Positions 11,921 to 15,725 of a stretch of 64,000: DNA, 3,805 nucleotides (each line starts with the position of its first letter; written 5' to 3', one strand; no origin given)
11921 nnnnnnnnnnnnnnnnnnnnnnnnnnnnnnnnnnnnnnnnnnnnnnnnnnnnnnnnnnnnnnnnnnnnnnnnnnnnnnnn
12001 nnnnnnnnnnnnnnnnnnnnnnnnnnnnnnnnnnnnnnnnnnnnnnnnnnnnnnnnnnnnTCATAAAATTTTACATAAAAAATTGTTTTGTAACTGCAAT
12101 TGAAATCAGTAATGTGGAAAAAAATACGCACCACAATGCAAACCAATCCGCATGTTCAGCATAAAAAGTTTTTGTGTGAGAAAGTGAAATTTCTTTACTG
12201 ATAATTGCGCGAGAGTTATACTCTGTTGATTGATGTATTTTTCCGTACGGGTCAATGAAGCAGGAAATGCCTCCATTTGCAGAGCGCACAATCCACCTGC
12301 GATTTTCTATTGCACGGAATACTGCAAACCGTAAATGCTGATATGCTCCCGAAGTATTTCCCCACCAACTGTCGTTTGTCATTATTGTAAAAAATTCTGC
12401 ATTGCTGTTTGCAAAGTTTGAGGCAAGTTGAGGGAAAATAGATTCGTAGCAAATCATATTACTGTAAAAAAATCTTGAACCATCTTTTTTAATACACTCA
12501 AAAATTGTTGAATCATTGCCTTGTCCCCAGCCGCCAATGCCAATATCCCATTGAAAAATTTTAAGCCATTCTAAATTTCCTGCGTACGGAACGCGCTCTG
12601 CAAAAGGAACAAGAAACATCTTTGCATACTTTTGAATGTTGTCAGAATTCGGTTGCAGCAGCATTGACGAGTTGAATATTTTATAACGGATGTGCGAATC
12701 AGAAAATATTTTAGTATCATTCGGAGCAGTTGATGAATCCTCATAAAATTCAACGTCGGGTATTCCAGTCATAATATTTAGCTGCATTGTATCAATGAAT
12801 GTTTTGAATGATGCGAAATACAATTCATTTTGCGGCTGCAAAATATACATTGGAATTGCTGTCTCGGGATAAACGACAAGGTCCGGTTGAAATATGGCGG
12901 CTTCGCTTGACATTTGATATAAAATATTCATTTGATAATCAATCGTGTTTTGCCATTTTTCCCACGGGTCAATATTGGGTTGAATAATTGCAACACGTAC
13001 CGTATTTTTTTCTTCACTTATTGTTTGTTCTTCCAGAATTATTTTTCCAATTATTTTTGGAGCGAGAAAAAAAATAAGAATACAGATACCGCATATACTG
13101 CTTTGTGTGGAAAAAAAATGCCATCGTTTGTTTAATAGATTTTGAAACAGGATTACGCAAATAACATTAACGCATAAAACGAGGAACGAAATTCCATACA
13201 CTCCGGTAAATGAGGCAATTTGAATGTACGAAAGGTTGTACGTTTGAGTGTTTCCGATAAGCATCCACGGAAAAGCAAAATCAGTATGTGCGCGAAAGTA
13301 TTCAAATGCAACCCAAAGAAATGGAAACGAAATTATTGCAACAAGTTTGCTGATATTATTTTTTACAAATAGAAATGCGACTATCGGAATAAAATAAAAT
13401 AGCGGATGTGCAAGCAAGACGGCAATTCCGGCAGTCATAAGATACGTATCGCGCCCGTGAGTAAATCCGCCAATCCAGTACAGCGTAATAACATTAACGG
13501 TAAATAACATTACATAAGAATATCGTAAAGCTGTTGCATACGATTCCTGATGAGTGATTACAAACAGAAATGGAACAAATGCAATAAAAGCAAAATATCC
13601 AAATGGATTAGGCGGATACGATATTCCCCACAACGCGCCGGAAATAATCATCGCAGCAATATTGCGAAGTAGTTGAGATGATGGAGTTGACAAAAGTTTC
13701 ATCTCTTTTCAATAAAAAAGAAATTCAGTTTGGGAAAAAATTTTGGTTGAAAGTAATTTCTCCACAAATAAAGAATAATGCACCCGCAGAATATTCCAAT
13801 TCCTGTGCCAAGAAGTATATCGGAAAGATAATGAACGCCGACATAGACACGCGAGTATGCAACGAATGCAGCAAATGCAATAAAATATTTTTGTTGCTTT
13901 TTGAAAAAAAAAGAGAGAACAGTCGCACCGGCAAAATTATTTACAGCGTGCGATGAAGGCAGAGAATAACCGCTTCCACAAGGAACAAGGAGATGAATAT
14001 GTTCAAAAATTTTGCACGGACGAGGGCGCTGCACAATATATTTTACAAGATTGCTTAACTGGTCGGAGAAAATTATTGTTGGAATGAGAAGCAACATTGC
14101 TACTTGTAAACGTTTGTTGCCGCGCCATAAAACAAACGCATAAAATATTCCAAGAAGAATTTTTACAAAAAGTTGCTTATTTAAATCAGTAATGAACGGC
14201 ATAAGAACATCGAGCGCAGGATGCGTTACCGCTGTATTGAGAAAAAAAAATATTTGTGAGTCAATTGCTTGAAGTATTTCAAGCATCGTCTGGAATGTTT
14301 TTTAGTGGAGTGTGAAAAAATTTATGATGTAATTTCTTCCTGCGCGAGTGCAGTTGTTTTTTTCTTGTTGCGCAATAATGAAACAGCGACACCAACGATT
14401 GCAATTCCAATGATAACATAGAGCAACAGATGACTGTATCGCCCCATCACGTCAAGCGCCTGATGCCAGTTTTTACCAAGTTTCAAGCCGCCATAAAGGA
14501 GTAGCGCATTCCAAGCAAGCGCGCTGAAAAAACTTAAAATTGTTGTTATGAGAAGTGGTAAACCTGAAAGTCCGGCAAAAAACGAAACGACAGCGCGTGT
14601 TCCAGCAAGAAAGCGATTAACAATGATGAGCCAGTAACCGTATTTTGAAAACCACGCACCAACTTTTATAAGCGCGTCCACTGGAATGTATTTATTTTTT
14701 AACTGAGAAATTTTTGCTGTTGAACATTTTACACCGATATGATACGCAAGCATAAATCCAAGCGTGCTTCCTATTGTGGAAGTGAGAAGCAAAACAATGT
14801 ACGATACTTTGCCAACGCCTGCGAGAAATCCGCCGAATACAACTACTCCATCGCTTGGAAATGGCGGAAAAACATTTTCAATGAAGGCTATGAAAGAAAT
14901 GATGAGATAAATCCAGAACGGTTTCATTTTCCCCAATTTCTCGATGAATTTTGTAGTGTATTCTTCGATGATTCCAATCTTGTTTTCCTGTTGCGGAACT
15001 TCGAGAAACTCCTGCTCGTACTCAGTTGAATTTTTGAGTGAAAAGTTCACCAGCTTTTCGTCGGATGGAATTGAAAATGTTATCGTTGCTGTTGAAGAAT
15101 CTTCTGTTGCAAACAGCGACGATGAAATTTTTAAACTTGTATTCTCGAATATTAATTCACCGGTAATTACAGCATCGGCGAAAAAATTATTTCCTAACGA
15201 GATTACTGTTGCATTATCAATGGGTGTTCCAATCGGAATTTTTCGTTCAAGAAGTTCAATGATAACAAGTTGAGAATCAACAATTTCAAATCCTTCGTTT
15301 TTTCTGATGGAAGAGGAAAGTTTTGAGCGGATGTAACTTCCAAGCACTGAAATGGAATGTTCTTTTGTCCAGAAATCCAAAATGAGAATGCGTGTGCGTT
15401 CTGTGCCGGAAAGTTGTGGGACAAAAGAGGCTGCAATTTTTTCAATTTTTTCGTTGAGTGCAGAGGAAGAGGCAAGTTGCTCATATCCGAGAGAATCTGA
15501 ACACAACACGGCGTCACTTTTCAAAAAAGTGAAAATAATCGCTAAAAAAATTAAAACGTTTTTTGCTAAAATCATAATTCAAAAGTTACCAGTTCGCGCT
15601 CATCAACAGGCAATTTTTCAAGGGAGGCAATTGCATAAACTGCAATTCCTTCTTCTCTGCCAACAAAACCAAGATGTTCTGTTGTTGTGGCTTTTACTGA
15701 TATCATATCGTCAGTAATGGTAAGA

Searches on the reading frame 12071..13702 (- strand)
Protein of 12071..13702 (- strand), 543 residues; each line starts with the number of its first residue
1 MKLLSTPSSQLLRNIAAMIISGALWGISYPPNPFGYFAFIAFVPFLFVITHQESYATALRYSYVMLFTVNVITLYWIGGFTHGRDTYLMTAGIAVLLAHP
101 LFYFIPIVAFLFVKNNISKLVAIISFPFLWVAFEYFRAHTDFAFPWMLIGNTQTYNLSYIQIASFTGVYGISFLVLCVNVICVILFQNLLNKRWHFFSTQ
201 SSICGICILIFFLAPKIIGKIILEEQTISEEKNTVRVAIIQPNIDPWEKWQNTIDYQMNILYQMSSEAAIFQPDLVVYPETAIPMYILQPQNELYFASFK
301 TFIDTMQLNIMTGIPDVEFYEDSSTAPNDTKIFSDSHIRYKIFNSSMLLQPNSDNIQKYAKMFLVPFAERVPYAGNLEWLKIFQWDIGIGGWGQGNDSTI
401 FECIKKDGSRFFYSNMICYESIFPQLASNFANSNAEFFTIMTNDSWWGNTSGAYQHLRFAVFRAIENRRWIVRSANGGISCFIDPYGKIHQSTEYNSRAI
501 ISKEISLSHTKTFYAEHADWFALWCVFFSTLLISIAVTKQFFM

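Call 26: search_protein_families(library=pfam, proteins=[window:12071-13702:-], max_evalue=0.001)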
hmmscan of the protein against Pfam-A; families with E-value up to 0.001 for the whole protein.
window:12071-13702:- (543 aa): 2 families
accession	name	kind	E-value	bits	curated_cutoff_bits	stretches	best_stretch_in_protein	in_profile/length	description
PF20154.4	LNT_N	-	1.7e-33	116.5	27.1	1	21-180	1-158/159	Apolipoprotein N-acyltransferase N-terminal domain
PF00795.27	CN_hydrolase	-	4e-22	79.2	23.2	1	236-511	1-252/256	Carbon-nitrogen hydrolase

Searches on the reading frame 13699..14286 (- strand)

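Call 26: search_protein_families(library=pfam, proteins=[window:13699-14286:-], max_evalue=0.001)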
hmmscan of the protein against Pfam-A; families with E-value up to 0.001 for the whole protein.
window:13699-14286:- (195 aa): 2 families
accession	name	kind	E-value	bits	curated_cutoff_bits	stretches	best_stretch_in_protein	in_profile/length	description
PF01569.27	PAP2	-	4.1e-25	88.5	27.2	1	65-177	3-127/130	PAP2 superfamily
PF14378.12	PAP2_3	-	0.0001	22.6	27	1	107-165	125-185/190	PAP2 superfamily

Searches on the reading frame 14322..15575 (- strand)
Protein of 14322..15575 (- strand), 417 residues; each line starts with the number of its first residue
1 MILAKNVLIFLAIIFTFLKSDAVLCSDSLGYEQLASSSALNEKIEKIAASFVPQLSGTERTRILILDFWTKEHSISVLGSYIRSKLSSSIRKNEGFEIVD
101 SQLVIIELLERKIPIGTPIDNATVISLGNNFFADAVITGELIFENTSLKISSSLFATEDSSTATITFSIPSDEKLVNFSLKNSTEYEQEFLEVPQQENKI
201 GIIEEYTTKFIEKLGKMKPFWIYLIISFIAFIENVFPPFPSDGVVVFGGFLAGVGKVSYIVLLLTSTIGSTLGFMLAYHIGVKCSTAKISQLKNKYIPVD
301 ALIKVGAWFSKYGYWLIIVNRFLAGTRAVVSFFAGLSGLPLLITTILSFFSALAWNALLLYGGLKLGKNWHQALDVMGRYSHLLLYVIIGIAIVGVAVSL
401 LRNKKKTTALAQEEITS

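Call 26: search_protein_families(library=pfam, proteins=[window:14322-15575:-], max_evalue=0.001)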
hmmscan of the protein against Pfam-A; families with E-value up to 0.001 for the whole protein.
window:14322-15575:- (417 aa): 1 family
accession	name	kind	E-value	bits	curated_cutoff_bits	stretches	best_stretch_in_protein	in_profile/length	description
PF09335.16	VTT_dom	-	8.5e-13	49.3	33.9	1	239-363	1-121/123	VTT domain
